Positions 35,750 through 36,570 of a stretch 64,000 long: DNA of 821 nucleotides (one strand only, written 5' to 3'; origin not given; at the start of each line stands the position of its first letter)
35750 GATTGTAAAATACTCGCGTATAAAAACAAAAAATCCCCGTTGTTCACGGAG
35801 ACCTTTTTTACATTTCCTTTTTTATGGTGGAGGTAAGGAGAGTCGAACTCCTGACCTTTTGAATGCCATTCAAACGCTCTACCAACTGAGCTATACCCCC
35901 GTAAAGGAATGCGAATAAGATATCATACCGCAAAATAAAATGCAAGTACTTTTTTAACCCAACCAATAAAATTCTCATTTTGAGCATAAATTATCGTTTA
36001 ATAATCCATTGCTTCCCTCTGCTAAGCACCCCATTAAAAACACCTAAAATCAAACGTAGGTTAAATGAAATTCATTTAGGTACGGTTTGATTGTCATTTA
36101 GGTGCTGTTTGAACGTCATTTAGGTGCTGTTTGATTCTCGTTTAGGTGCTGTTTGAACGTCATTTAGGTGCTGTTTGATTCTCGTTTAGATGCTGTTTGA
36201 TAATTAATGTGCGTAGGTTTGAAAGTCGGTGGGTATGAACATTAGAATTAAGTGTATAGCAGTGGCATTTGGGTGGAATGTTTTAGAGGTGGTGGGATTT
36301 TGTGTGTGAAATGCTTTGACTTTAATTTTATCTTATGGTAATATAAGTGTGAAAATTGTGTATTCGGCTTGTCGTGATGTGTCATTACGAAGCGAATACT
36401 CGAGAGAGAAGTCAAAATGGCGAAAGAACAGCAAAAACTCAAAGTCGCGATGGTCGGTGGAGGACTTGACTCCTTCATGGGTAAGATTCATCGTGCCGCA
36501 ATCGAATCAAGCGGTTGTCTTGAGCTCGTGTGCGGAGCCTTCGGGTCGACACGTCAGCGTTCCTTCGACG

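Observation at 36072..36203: Six contiguous 22-bp tandem repeats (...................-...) sharing the TCA-N11-TTTGA frame of the other arrays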

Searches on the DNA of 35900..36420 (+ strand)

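Call 50: search_rna_families(source=window, start=35900, end=36420, threshold=evalue, max_evalue=10)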
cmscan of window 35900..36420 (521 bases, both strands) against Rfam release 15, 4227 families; matches with E-value up to 10: 2.
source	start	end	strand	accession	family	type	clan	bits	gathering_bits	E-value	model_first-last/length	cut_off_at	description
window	35983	36101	+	RF01451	S_pombe_snR97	Gene; snRNA; snoRNA; HACA-box;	-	16.7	100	5.2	1-148/148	no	small nucleolar RNA snR97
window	36270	36420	+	RF01295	SCARNA7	Gene; snRNA; snoRNA; scaRNA;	-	8.5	65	6.3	1-157/330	3'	Small Cajal body-specific RNA 7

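Call 51: search_dna_similar(query=window:35990-36320:+, collection=plasmids, mode=distant, max_evalue=0.01)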
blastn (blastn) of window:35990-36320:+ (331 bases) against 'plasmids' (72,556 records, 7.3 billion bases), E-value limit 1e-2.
No match.

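Call 52: search_dna_similar(query=window:35990-36320:+, collection=phages, mode=distant, max_evalue=0.01)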
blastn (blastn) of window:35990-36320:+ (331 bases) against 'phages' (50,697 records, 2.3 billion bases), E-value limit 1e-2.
No match.
